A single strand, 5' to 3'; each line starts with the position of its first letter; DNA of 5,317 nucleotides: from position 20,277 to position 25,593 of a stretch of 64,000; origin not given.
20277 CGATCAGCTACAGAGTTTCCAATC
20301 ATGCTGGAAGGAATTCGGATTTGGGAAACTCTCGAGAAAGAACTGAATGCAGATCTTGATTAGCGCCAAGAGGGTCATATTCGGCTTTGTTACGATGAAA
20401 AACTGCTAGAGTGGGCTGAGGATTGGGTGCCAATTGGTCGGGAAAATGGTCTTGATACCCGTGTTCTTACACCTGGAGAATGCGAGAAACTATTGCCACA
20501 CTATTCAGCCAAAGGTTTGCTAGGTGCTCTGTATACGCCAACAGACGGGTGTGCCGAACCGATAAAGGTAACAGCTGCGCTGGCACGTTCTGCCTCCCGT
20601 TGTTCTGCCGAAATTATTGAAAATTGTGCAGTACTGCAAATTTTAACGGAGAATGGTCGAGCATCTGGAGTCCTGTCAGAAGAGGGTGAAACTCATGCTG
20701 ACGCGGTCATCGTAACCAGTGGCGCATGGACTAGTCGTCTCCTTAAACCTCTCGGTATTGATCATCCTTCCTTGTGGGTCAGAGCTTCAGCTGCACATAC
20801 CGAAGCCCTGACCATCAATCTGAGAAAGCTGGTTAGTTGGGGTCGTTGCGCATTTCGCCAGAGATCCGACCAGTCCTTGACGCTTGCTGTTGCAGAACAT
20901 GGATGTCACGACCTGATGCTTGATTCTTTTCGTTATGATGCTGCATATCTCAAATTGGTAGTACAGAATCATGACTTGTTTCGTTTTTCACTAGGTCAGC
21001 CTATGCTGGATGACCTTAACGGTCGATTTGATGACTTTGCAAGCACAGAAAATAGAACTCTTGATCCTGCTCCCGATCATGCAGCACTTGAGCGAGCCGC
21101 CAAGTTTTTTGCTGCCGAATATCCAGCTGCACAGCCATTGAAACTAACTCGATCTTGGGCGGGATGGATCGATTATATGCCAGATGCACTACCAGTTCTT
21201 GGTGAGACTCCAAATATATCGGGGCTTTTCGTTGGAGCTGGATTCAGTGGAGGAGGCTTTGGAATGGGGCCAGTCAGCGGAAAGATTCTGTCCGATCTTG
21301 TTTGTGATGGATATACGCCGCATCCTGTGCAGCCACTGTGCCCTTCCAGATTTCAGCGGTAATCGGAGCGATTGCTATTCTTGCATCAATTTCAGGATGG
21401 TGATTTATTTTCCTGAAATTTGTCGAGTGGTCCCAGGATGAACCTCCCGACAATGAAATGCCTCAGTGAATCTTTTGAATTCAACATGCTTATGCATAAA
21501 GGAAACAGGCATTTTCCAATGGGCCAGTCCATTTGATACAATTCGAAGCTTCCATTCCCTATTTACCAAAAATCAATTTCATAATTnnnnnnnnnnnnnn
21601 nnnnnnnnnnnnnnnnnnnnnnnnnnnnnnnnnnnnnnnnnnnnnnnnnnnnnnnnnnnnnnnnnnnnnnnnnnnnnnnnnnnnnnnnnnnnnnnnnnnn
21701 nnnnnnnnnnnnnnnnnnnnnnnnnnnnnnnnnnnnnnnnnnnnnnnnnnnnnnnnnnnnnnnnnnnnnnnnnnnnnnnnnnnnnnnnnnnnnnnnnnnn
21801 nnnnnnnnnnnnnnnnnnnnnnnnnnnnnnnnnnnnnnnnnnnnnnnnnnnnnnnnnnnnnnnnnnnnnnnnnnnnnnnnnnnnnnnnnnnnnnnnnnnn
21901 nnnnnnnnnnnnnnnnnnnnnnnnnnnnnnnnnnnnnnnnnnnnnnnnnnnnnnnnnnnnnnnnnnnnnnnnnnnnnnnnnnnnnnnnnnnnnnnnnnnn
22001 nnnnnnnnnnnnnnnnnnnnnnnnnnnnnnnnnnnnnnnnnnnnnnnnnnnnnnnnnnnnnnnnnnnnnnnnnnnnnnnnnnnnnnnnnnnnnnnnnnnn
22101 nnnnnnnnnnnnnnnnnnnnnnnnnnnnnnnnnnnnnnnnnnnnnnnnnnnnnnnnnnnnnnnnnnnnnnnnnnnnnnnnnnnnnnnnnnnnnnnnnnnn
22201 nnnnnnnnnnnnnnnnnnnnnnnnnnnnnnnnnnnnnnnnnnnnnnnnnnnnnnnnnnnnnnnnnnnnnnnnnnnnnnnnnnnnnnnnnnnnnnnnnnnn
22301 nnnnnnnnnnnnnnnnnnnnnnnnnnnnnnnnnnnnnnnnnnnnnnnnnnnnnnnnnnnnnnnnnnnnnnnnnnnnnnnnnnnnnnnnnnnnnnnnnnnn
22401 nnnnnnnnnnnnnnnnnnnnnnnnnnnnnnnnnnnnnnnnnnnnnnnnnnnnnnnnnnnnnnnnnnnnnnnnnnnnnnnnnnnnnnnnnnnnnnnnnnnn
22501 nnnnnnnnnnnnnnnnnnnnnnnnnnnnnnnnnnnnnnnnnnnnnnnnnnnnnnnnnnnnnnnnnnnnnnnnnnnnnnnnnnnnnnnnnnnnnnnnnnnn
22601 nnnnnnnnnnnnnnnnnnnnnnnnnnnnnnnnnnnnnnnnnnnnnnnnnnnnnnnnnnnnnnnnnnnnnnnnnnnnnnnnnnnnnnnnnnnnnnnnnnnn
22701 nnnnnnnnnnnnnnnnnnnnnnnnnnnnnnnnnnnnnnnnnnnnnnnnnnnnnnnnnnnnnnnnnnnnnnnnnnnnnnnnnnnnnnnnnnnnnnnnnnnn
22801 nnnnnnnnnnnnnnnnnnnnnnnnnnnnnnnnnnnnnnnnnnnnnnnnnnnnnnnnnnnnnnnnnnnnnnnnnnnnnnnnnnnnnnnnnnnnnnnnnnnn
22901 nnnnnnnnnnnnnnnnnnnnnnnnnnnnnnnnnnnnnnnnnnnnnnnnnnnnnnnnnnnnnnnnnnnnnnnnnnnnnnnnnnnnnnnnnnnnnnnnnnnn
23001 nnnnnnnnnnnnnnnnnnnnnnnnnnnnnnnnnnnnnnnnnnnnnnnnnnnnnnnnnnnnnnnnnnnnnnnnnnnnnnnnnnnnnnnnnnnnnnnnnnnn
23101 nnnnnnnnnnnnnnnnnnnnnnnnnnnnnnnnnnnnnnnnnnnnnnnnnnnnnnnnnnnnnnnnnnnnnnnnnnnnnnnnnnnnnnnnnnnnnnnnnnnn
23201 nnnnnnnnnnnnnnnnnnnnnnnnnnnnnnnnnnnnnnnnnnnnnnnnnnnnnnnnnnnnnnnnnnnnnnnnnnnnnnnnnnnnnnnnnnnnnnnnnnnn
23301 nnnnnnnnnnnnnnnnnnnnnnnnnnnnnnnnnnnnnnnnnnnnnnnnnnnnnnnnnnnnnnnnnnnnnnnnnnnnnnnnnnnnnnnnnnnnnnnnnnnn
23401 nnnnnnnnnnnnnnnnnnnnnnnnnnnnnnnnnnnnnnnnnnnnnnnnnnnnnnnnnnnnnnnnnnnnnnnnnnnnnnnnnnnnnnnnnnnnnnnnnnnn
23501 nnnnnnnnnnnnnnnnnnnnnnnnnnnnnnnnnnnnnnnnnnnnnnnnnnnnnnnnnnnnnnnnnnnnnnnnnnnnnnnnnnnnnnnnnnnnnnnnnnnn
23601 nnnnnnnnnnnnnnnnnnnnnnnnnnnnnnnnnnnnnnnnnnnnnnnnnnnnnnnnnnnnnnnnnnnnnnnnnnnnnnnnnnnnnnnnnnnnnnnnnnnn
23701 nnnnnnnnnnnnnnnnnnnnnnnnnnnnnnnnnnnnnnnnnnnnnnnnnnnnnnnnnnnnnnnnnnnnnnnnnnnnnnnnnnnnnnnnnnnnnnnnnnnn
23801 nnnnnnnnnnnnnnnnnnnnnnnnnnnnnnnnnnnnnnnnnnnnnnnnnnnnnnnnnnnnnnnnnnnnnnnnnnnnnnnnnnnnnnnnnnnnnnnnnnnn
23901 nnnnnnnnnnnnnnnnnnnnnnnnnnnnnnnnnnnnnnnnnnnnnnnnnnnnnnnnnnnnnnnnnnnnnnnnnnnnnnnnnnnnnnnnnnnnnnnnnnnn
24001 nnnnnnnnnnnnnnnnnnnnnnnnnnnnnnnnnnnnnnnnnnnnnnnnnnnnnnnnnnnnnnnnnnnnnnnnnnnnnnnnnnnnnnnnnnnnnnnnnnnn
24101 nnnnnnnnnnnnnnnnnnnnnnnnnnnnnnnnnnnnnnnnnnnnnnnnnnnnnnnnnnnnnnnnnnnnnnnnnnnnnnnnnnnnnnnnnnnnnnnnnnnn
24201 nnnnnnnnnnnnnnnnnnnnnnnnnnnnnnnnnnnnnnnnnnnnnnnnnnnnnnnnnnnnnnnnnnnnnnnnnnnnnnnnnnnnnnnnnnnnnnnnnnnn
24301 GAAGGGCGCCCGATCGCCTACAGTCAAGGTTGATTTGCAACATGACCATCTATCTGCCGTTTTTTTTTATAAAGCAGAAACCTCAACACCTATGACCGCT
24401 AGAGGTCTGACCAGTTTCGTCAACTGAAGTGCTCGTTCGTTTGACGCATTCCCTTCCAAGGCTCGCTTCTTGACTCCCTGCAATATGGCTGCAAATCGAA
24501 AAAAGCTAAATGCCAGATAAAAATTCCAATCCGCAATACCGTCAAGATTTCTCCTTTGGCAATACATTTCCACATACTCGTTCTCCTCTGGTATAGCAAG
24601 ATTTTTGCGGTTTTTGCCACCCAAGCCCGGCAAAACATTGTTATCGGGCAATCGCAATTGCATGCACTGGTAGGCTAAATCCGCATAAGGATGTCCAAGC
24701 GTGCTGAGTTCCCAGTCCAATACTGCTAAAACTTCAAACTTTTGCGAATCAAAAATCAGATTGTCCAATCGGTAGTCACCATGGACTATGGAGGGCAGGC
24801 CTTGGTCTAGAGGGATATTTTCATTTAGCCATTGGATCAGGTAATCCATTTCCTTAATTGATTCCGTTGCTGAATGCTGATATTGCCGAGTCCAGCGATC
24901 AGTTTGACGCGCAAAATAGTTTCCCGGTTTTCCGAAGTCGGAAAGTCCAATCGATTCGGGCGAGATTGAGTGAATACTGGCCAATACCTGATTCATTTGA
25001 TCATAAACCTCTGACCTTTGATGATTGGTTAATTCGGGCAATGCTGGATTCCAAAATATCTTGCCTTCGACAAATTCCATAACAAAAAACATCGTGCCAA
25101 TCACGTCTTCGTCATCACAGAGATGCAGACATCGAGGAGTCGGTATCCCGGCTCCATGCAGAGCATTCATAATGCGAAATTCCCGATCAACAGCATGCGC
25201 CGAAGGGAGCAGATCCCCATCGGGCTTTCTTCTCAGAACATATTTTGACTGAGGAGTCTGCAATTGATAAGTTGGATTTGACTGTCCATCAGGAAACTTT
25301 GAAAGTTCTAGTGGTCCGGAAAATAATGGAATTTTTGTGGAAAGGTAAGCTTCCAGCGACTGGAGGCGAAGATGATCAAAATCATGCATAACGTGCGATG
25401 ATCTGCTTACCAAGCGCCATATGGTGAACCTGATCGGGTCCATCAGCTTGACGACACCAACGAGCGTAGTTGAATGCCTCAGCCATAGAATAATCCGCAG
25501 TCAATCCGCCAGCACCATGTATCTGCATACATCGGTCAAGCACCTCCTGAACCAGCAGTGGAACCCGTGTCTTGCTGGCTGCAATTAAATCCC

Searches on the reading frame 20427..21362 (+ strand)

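Call 55: search_protein_families(library=pfam, proteins=[window:20427-21362:+], max_evalue=0.00001)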
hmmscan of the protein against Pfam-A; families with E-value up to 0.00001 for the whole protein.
window:20427-21362:+ (311 aa): 1 family
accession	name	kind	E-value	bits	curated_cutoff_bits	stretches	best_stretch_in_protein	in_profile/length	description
PF01266.30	DAO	-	7.3e-38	131.4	27.9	1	5-291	110-353/353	FAD dependent oxidoreductase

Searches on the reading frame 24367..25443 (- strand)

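Call 55: search_protein_families(library=pfam, proteins=[window:24367-25443:-], max_evalue=0.00001)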
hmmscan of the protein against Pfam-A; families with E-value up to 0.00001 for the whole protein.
window:24367-25443:- (358 aa): 1 family
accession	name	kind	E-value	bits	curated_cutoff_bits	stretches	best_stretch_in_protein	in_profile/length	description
PF01636.29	APH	-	4e-52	177.8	23.2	1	47-263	2-213/239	Phosphotransferase enzyme family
